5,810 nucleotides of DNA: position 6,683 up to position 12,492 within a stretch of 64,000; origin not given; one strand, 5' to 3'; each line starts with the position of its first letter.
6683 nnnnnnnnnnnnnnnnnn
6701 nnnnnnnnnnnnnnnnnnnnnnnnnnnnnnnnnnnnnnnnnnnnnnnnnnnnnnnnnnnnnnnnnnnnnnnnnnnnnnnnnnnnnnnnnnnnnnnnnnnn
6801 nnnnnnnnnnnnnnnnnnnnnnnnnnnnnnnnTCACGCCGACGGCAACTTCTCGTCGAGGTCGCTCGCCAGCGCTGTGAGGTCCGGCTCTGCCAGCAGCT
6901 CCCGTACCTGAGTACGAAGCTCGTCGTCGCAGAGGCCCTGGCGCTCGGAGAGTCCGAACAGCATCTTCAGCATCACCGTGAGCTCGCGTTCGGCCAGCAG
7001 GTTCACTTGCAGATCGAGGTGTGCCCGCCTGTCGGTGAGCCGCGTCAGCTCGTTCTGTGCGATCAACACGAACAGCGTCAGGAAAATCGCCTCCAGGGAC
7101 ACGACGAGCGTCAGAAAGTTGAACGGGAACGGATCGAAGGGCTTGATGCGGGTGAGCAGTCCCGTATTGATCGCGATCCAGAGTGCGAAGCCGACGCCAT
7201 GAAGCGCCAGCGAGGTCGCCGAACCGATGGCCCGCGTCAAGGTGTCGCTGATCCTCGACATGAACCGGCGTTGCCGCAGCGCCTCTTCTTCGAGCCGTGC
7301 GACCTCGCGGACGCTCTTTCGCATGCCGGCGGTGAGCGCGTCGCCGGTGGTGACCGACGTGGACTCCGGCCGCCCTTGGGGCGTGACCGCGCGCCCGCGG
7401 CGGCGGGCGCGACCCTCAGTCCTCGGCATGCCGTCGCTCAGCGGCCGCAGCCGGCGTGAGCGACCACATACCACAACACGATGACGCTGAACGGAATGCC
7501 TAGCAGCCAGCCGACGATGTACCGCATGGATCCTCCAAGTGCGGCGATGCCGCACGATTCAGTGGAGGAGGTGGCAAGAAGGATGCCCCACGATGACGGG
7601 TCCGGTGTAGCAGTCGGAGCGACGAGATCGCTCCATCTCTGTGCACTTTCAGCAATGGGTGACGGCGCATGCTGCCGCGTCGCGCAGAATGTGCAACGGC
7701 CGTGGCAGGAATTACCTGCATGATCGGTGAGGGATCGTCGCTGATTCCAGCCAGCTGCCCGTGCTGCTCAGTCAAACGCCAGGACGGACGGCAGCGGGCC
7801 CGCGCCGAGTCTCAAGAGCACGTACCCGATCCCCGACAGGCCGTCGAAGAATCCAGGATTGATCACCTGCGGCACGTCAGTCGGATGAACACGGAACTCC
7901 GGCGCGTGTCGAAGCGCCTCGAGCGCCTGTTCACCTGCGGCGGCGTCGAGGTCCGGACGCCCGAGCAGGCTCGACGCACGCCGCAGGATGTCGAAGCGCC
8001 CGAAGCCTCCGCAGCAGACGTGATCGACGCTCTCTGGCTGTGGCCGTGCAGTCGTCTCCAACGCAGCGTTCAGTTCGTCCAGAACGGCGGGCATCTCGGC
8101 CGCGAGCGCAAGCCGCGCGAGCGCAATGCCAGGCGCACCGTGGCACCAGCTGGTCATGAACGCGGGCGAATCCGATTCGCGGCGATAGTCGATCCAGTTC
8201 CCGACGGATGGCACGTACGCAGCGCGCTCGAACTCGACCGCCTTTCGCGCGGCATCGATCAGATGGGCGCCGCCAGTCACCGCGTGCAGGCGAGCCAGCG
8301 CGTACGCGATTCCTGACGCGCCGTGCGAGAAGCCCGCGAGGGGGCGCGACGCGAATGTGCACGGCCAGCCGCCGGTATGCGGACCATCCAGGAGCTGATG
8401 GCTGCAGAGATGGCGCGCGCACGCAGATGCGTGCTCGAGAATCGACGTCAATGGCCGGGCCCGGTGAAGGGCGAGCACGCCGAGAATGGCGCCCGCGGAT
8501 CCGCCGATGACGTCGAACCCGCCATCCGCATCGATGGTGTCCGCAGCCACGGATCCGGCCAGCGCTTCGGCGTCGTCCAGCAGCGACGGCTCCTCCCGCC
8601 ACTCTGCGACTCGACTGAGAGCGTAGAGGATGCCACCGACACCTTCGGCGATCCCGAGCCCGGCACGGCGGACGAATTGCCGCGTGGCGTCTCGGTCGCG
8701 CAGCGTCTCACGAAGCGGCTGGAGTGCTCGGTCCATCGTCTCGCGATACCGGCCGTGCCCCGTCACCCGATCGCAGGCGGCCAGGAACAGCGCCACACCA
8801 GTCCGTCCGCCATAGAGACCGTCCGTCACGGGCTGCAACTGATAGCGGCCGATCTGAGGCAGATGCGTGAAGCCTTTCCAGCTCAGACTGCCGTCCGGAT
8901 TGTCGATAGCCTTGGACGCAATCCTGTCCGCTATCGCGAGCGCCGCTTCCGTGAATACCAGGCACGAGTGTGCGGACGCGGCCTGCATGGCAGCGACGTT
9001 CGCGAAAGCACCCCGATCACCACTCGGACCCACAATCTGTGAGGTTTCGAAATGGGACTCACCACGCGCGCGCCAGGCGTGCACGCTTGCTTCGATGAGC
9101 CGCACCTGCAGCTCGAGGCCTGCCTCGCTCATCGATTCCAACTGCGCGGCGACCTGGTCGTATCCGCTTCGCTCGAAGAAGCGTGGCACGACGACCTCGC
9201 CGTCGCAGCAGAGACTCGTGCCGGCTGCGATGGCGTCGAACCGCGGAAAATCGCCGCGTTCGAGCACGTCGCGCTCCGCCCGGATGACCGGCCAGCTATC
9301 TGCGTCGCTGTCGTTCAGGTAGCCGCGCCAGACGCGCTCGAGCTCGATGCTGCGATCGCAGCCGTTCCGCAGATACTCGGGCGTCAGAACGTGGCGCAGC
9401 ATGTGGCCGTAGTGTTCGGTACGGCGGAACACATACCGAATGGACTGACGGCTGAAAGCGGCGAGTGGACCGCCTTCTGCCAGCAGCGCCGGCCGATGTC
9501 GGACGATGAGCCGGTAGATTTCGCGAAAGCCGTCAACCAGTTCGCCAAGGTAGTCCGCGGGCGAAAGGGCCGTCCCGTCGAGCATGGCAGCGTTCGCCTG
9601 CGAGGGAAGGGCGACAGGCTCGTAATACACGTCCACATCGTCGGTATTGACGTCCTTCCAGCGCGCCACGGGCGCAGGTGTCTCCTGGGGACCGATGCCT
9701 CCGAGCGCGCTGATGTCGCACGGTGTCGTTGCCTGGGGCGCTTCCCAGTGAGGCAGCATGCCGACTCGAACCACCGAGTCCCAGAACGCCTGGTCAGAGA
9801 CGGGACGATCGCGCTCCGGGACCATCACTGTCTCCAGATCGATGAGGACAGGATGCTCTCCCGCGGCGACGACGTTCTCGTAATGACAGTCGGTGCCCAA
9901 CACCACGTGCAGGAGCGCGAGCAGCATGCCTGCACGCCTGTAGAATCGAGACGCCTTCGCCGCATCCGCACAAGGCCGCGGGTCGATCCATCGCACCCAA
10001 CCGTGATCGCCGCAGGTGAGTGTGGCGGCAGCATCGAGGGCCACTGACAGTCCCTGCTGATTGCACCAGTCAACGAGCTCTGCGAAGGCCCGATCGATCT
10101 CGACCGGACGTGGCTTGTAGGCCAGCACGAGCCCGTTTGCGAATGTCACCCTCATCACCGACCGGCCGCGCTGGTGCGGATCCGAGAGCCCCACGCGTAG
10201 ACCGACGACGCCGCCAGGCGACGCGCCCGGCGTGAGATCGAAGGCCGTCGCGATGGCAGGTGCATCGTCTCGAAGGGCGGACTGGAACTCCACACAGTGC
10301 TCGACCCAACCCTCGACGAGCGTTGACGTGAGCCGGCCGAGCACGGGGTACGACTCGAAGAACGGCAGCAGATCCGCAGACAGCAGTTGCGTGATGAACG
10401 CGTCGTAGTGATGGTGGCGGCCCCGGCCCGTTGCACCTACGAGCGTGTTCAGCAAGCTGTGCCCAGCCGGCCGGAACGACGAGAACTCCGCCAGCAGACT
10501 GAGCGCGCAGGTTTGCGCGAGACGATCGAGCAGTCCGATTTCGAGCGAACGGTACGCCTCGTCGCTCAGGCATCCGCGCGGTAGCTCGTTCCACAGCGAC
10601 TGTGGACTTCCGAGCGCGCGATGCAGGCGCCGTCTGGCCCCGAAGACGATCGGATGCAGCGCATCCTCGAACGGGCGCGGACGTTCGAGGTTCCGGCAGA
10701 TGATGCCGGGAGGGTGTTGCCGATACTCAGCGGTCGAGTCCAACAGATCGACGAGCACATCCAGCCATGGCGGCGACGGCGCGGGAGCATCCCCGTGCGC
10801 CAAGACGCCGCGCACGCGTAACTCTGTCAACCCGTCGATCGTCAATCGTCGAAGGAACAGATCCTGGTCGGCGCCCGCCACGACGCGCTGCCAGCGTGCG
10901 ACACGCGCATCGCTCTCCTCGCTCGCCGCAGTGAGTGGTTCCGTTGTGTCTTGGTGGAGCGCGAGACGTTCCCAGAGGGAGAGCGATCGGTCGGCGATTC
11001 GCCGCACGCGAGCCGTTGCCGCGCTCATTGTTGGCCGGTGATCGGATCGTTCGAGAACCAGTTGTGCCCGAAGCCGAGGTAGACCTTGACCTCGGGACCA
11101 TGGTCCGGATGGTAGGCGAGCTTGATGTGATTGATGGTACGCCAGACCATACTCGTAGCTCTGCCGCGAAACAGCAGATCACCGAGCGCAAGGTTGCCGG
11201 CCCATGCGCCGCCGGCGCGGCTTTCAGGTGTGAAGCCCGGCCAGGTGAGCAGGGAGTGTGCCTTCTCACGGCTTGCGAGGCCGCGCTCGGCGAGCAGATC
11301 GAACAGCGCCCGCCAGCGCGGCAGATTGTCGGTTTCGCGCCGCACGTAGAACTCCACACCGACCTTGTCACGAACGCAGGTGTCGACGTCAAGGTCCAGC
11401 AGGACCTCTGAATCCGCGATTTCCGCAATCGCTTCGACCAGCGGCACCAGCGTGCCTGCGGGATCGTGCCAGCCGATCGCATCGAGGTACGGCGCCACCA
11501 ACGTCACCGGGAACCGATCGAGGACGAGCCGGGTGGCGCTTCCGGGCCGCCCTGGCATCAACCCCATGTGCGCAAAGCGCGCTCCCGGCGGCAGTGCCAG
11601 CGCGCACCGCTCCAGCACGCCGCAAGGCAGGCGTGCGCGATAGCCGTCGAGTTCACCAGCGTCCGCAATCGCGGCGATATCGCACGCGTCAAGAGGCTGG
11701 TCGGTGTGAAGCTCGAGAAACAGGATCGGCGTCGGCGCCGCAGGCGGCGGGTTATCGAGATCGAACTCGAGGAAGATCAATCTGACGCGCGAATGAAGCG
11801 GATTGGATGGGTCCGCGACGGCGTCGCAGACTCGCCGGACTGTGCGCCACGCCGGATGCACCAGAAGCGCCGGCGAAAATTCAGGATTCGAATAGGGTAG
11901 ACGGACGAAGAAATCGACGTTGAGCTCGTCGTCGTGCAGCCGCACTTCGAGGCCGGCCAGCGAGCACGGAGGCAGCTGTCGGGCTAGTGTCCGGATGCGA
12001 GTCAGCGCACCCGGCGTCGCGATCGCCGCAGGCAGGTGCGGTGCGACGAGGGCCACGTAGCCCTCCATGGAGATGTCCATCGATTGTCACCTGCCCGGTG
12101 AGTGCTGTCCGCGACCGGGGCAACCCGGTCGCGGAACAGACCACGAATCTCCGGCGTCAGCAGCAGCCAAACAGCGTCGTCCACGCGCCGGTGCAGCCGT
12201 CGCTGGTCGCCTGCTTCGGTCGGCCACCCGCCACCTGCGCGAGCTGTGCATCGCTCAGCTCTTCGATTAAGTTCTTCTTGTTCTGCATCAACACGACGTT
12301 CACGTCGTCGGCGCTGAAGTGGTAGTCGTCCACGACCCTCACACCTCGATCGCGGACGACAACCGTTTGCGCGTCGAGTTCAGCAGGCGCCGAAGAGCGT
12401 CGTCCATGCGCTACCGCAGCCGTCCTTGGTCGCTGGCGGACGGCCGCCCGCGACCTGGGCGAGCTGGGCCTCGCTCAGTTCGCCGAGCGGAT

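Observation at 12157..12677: Tandem precursor pair: one copy frame-broken by a single extra G, the other a 5'-truncated duplicate with a relic of the Nif11 domain upstream of its start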

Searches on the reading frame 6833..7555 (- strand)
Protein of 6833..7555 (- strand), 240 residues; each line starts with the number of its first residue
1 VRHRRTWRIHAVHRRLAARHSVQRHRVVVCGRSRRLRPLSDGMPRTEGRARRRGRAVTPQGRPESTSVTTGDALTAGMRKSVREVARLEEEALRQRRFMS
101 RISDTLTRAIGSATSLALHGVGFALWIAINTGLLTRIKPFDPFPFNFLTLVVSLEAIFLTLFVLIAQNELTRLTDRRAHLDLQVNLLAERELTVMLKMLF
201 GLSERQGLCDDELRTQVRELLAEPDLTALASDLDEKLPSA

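Call 5: search_protein_families(library=pfam, proteins=[window:6833-7555:-], max_evalue=0.01)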
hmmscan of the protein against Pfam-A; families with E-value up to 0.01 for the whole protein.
window:6833-7555:- (240 aa): 1 family
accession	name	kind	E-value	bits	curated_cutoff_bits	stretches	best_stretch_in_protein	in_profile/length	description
PF06210.16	DUF1003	-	1.7e-23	83.2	27.4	1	111-207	2-97/103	Protein of unknown function (DUF1003)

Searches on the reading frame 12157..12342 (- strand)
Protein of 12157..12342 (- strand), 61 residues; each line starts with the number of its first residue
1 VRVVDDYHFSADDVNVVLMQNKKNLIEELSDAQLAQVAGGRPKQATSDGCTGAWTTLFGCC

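Call 5: search_protein_families(library=pfam, proteins=[window:12157-12342:-], max_evalue=0.01)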
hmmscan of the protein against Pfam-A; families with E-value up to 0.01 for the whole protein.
window:12157-12342:- (61 aa): 1 family
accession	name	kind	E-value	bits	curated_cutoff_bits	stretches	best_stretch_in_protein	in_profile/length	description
PF04604.19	L_biotic_typeA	-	0.0089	16.3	21.7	0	19-61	1-50/50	Type-A lantibiotic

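Call 9: find_encoding_contigs(protein=window:12157-12342:-, flank=10000, max_places=10)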
Protein window:12157-12342:- (61 aa): no gene with exactly this product is on record in the collection.

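Call 39: search_protein_families(library=ncbifam, proteins=[window:12157-12342:-], max_evalue=0.001)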
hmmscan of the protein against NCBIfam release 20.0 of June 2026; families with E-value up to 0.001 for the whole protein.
window:12157-12342:- (61 aa): 1 family
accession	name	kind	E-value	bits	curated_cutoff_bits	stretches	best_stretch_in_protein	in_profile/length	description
TIGR04497.1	GRASP_targ_2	subfamily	0.00036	20.5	32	1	28-48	14-38/50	putative ATP-grasp target RiPP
